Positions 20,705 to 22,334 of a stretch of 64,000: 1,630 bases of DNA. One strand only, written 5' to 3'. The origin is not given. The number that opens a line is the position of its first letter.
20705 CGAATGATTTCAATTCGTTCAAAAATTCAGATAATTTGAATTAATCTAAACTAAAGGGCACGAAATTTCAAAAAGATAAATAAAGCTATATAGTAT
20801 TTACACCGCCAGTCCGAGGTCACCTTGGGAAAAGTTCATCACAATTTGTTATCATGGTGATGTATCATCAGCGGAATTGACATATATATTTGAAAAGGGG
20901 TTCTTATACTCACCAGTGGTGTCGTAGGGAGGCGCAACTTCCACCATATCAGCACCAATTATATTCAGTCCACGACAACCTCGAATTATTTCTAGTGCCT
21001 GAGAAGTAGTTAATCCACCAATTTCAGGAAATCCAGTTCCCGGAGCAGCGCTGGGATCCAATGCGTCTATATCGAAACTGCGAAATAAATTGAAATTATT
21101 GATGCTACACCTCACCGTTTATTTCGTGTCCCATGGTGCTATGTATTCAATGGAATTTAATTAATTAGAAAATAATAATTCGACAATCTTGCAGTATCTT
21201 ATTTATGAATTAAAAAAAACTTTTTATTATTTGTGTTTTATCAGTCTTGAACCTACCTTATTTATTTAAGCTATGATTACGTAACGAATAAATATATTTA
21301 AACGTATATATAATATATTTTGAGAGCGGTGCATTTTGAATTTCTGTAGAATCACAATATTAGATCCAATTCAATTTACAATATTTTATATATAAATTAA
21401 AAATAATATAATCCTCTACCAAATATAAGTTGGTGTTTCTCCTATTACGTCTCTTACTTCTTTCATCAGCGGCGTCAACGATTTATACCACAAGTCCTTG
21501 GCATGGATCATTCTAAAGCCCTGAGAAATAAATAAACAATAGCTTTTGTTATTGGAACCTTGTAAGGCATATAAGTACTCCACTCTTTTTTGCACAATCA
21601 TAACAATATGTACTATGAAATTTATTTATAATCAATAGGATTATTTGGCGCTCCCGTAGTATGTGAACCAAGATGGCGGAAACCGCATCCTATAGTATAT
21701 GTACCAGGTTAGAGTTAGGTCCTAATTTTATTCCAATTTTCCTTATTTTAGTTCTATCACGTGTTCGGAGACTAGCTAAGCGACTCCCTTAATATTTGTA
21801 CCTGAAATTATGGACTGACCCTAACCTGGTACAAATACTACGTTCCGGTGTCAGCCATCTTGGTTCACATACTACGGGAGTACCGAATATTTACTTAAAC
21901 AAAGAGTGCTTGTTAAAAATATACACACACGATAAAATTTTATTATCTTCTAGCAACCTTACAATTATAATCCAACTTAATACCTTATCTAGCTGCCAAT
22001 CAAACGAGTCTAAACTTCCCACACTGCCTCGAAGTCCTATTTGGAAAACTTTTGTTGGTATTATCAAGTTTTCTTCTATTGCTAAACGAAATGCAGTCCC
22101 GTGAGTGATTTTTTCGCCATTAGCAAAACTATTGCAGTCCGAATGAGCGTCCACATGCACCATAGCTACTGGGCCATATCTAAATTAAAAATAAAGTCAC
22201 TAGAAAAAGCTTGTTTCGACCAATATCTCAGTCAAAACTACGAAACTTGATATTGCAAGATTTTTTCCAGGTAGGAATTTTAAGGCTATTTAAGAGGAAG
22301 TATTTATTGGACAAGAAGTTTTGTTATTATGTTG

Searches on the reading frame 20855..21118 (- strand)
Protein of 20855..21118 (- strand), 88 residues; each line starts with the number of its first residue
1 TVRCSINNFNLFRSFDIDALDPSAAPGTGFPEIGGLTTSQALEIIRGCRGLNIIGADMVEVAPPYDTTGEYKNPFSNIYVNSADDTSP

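Call 54: search_protein_families(library=pfam, max_evalue=0.01, proteins=[window:20855-21118:-])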
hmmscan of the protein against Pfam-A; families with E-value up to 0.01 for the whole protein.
window:20855-21118:- (88 aa): 1 family
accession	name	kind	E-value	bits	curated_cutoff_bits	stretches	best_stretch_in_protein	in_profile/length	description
PF00491.26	Arginase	-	3.6e-23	82.9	22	1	10-69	204-263/280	Arginase family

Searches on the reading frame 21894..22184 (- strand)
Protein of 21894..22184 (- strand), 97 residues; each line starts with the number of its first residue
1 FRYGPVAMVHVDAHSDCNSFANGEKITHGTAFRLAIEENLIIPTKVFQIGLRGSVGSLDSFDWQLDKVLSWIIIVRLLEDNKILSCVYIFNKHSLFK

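Call 54: search_protein_families(library=pfam, max_evalue=0.01, proteins=[window:21894-22184:-])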
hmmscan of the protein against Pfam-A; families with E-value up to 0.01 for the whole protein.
window:21894-22184:- (97 aa): 1 family
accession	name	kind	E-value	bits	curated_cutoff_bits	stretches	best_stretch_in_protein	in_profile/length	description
PF00491.26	Arginase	-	6.9e-13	49.1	22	1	4-60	109-165/280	Arginase family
